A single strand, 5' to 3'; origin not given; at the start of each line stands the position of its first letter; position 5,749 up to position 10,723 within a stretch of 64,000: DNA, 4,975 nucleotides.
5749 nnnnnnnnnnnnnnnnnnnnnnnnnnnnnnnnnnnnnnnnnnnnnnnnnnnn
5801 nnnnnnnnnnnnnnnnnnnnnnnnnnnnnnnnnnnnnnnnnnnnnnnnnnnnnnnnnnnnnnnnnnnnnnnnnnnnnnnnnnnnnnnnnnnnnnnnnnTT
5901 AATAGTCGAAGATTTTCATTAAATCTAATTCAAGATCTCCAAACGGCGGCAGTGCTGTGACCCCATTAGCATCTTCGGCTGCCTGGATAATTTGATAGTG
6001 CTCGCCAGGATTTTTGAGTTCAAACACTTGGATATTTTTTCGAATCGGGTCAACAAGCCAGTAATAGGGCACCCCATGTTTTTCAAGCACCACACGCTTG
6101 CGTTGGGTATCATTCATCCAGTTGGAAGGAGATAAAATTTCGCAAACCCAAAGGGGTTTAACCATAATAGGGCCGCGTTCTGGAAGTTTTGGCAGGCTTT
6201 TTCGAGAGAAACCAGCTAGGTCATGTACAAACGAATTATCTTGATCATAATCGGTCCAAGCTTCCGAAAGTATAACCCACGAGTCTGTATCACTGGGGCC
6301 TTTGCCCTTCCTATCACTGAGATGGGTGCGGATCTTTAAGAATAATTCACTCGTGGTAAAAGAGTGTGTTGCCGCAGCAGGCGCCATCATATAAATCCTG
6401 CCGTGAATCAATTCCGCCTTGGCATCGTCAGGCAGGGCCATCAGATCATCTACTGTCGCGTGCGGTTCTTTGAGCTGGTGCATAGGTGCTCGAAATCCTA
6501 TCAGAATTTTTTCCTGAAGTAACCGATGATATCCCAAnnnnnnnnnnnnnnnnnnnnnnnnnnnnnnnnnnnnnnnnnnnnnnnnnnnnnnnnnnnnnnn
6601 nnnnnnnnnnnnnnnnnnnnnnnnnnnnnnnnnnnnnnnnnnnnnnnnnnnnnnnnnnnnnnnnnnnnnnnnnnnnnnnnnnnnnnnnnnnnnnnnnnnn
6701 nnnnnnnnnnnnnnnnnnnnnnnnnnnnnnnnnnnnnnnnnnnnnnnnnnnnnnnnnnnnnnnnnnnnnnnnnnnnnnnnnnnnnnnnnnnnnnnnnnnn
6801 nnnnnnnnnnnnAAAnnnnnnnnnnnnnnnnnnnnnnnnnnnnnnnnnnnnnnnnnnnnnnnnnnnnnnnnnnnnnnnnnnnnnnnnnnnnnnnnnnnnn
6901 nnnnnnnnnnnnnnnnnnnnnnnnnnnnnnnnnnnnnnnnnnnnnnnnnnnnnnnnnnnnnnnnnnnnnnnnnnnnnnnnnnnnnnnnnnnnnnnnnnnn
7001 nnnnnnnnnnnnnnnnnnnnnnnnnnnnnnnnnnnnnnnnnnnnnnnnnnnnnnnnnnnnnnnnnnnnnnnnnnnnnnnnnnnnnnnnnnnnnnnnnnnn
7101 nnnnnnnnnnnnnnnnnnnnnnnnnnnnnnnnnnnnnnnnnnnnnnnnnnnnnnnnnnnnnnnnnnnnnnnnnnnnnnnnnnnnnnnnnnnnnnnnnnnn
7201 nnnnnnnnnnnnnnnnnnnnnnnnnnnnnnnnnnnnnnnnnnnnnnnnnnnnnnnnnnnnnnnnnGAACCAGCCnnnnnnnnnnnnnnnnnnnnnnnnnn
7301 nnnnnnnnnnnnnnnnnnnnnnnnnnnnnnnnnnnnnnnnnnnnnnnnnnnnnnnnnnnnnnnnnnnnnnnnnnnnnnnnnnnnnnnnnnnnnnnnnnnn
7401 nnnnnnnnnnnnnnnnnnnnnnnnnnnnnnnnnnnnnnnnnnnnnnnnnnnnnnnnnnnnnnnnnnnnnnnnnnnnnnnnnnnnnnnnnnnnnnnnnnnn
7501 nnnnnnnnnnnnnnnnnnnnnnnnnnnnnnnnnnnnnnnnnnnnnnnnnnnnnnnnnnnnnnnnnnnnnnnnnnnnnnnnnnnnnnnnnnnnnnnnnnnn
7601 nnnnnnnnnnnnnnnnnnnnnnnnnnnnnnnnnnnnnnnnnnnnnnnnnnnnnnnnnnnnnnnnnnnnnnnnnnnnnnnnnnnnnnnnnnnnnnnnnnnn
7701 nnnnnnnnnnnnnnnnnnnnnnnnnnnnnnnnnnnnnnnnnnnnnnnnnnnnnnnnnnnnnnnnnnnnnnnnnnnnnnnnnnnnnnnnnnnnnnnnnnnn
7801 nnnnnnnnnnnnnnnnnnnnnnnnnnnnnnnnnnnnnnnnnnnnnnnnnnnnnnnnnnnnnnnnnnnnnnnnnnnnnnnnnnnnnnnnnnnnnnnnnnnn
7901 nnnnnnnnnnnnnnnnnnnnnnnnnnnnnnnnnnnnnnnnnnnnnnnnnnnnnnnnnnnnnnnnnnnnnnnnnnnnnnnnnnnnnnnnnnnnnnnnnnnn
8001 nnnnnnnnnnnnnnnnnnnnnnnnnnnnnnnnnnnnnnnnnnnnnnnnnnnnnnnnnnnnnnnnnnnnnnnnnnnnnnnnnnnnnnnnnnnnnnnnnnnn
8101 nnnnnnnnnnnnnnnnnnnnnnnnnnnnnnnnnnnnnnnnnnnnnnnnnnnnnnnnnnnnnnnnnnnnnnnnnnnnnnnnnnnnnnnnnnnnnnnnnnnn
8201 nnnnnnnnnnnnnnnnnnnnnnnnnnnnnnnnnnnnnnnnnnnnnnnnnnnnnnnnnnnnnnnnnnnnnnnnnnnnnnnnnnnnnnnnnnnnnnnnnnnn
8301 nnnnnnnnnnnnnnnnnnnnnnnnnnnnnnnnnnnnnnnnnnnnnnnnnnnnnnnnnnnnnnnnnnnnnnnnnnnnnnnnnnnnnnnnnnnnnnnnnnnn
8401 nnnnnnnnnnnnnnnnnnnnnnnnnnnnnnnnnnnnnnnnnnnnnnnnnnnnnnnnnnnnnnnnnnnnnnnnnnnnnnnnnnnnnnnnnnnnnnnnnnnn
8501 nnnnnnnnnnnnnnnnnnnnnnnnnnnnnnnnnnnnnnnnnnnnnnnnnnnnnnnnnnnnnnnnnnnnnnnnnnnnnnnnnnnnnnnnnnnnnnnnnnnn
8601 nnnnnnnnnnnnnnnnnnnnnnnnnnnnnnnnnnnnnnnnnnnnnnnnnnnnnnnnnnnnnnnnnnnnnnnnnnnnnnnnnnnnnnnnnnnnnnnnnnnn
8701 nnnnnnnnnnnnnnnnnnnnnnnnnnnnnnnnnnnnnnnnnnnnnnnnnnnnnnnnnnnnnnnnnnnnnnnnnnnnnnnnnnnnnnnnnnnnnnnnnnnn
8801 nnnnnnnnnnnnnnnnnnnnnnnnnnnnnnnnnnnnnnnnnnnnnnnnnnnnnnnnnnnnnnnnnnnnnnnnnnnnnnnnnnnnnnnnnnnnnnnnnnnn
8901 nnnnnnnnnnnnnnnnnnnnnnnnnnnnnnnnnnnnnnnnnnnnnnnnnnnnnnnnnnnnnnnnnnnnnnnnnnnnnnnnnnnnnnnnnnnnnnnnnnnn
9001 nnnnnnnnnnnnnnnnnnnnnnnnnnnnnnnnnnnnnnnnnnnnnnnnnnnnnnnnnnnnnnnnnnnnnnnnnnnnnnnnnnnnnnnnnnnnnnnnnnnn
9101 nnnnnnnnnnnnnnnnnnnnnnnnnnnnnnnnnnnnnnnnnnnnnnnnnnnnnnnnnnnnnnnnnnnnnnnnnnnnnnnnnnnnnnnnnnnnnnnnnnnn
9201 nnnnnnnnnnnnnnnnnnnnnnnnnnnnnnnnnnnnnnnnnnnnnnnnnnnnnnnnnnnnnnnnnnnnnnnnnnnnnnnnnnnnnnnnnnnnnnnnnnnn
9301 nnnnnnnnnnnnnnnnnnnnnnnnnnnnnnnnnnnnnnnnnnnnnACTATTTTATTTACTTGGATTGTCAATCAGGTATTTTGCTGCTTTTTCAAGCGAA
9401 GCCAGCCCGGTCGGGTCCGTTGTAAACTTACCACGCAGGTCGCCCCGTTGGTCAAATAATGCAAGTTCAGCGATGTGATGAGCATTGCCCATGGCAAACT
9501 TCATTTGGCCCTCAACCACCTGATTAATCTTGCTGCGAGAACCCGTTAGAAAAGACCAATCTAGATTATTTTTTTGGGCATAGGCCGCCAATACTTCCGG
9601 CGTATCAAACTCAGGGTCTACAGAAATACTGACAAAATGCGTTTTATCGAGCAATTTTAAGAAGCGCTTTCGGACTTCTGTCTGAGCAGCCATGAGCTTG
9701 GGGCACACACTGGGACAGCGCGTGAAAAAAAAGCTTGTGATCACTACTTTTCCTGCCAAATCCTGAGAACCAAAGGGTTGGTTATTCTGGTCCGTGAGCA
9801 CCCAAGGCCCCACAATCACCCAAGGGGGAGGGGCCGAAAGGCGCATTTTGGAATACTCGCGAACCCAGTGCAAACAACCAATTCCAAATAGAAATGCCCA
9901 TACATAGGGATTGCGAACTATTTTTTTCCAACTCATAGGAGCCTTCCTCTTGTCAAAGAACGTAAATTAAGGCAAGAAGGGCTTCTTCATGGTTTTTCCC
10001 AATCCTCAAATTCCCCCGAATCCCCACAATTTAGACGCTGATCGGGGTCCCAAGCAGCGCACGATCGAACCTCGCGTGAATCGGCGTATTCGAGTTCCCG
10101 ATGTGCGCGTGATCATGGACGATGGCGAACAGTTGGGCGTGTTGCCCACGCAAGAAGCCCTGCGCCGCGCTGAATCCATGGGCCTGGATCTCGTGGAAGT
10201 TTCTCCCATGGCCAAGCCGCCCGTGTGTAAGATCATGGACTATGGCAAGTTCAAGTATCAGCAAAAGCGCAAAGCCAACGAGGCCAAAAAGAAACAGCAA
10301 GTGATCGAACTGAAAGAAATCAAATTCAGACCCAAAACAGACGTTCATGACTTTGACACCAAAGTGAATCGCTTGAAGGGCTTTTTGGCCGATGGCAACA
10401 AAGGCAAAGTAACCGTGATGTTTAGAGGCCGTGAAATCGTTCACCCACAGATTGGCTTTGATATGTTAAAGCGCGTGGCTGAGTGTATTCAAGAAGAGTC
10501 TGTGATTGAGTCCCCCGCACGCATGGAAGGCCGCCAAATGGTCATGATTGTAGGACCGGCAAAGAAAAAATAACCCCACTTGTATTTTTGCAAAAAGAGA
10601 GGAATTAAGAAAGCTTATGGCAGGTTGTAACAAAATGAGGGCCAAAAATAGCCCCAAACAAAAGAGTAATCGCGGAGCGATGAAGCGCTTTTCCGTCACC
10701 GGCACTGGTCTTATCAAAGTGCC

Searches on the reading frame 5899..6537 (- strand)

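Call 54: search_protein_families(library=pfam, proteins=[window:5899-6537:-], max_evalue=0.00001)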
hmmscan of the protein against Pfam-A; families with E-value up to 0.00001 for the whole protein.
window:5899-6537:- (212 aa): 1 family
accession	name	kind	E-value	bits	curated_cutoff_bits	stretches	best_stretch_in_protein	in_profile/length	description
PF05685.18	Uma2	-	9.1e-24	84.3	27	1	30-206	2-171/172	Putative restriction endonuclease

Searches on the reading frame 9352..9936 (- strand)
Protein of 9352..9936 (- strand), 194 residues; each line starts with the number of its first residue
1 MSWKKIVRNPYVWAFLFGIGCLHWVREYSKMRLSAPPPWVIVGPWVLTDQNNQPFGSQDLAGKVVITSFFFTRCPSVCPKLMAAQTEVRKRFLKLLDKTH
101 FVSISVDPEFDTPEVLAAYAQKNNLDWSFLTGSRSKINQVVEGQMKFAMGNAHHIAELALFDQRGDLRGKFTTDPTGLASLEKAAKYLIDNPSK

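Call 56: search_protein_families(library=pfam, proteins=[window:9352-9936:-], max_evalue=0.00001)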
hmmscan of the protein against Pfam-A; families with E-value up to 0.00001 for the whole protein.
window:9352-9936:- (194 aa): 2 families
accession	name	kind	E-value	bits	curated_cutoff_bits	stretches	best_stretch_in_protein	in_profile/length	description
PF02630.20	SCO1-SenC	-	9.7e-25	87.5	22.8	1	43-142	2-101/134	SCO1/SenC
PF08534.16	Redoxin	-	7.4e-06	26.3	26.6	1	47-179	11-142/148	Redoxin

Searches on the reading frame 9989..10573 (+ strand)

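Call 56: search_protein_families(library=pfam, proteins=[window:9989-10573:+], max_evalue=0.00001)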
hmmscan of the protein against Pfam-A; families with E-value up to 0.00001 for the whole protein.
window:9989-10573:+ (194 aa): 2 families
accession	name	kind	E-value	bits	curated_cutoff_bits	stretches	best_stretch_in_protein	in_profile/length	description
PF05198.21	IF3_N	-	5.3e-34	116.7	26.9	1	30-99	1-70/70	Translation initiation factor IF-3, N-terminal domain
PF00707.27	IF3_C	-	1.4e-32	111.9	34.8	1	106-190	1-85/86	Translation initiation factor IF-3, C-terminal domain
